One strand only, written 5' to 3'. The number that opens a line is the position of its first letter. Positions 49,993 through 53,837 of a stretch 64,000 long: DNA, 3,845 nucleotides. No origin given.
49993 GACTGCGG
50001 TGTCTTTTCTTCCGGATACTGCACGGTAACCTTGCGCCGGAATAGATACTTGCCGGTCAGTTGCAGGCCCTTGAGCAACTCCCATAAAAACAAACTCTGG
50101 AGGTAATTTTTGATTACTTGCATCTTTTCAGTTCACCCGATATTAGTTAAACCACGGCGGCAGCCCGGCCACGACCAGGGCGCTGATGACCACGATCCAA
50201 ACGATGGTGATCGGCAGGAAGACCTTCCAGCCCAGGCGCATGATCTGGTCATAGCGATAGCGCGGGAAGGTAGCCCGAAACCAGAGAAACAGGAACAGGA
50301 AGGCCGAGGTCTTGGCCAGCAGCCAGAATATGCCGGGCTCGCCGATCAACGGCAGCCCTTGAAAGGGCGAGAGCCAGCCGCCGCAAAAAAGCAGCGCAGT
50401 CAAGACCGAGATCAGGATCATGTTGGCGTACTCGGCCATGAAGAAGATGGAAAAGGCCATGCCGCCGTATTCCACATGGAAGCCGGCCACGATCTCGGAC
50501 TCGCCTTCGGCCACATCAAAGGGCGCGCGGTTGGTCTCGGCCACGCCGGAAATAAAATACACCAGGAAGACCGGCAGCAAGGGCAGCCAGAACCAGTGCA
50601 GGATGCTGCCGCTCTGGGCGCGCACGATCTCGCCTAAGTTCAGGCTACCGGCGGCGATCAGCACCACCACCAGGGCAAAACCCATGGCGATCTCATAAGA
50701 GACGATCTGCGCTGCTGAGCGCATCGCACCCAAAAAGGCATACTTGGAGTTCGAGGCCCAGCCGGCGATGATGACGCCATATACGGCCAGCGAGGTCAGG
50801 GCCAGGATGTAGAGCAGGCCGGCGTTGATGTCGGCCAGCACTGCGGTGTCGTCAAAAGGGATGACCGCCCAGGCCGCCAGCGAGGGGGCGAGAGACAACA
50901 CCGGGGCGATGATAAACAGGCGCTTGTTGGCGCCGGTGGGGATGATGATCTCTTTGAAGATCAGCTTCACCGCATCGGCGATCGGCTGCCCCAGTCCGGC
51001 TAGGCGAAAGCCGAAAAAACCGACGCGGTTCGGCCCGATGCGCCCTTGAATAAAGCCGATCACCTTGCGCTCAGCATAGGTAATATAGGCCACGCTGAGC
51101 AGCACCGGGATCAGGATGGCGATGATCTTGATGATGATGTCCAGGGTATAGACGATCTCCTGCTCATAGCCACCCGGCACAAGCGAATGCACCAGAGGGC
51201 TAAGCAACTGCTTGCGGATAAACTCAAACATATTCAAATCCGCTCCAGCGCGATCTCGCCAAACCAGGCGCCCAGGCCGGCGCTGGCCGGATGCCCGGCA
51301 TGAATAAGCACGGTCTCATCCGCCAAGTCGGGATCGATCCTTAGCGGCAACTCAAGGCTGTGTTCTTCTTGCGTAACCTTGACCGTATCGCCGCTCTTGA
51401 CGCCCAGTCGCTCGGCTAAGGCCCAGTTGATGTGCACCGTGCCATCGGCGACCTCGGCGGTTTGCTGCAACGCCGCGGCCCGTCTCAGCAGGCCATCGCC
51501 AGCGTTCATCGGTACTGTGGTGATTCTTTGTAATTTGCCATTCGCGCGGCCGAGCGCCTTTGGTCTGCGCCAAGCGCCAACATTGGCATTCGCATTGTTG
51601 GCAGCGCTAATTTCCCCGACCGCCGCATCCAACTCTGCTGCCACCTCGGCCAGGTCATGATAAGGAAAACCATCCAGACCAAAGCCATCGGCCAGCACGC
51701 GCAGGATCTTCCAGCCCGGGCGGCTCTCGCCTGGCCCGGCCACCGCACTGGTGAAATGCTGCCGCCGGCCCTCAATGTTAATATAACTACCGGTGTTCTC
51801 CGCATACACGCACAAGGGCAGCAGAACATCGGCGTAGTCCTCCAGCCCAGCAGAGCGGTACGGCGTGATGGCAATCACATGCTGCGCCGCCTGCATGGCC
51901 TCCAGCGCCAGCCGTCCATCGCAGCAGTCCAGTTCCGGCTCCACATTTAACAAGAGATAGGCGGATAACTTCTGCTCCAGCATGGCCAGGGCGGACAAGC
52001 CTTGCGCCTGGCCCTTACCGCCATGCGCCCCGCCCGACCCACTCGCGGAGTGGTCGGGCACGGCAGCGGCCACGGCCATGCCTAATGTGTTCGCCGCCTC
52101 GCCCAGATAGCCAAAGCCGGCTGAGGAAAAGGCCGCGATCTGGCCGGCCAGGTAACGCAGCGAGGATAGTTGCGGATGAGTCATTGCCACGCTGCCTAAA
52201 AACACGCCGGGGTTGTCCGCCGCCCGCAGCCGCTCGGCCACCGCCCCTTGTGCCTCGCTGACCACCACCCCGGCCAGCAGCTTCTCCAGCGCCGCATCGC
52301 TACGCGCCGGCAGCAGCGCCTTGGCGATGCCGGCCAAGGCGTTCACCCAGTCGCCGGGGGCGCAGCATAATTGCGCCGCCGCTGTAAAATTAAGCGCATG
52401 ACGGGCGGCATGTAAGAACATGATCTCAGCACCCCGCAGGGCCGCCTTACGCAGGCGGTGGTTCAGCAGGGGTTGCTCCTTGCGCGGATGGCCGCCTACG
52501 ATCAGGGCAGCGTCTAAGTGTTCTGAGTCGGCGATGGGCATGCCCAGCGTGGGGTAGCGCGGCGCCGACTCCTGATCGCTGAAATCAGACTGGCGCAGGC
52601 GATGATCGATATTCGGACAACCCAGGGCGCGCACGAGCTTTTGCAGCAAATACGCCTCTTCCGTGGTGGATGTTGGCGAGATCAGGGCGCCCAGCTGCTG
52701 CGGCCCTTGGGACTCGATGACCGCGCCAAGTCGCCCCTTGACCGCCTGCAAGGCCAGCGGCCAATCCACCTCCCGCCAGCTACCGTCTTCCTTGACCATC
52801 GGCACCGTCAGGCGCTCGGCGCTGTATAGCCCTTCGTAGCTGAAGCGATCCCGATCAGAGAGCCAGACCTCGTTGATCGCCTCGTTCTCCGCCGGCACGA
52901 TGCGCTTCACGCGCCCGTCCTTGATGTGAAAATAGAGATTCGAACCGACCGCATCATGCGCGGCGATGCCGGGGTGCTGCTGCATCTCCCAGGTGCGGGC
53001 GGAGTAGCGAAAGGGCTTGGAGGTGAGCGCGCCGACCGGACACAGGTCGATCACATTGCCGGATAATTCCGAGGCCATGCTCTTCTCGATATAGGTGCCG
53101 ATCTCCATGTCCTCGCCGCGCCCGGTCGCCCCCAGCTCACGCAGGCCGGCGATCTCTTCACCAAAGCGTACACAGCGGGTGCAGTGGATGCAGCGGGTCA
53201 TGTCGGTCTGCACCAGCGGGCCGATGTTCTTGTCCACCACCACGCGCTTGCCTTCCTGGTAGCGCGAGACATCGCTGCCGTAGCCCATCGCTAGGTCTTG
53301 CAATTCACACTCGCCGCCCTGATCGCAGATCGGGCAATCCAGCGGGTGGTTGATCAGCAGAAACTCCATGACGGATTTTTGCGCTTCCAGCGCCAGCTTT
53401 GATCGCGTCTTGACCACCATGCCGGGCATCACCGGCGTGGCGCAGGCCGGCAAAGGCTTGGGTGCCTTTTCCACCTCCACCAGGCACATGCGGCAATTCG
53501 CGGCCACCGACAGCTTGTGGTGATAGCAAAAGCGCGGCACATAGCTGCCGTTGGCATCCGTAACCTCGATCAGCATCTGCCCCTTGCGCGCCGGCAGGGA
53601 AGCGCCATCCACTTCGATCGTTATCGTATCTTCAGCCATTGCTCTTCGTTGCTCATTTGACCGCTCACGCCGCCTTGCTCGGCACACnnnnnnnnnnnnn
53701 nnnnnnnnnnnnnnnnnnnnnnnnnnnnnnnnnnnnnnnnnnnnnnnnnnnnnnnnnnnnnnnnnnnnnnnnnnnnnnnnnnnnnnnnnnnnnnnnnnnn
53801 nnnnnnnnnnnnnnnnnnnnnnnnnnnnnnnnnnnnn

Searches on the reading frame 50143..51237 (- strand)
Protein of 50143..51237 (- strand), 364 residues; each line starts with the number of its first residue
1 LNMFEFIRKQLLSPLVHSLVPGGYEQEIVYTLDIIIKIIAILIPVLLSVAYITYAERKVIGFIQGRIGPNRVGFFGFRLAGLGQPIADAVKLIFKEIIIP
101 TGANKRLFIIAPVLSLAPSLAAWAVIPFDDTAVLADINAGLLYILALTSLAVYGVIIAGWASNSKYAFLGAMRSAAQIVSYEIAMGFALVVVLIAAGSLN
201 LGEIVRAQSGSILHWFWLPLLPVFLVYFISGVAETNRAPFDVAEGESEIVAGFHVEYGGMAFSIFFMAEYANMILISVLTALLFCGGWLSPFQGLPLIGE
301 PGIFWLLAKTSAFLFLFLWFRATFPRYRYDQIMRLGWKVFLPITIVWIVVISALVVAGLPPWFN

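Call 61: search_protein_families(library=pfam, proteins=[window:50143-51237:-], max_evalue=0.00001)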
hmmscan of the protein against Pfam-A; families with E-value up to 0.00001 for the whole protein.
window:50143-51237:- (364 aa): 1 family
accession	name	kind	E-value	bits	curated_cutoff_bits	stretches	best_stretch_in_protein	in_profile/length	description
PF00146.26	NADHdh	-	5.3e-124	413.9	27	1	36-351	1-297/298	NADH dehydrogenase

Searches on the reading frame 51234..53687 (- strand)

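Call 61: search_protein_families(library=pfam, proteins=[window:51234-53687:-], max_evalue=0.00001)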
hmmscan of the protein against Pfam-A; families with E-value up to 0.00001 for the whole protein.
window:51234-53687:- (817 aa): 6 families
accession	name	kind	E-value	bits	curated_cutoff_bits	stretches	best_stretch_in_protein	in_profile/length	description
PF00384.28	Molybdopterin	-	1.7e-42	146.1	24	1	292-667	1-352/353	Molybdopterin oxidoreductase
PF22117.2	Fer4_Nqo3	-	5.4e-35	119.8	27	1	156-222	1-67/67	NADH-quinone oxidoreductase subunit 3, ferredoxin-like domain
PF13510.11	Fer2_4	-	1.1e-18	67.5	22.8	1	20-96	2-81/82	2Fe-2S iron-sulfur cluster binding domain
PF10588.14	NADH-G_4Fe-4S_3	-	4.3e-18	65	27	1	103-142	1-40/40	NADH-ubiquinone oxidoreductase-G iron-sulfur binding region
PF22151.2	Fer4_NDSU1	-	5e-12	45.6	23.8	1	241-284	7-50/51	NADH-ubiquinone oxidoreductase NDSU1/NuoG-like, 4Fe-4S domain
PF01568.27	Molydop_binding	-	5.9e-06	26.7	26.8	0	746-801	27-82/110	Molydopterin dinucleotide binding domain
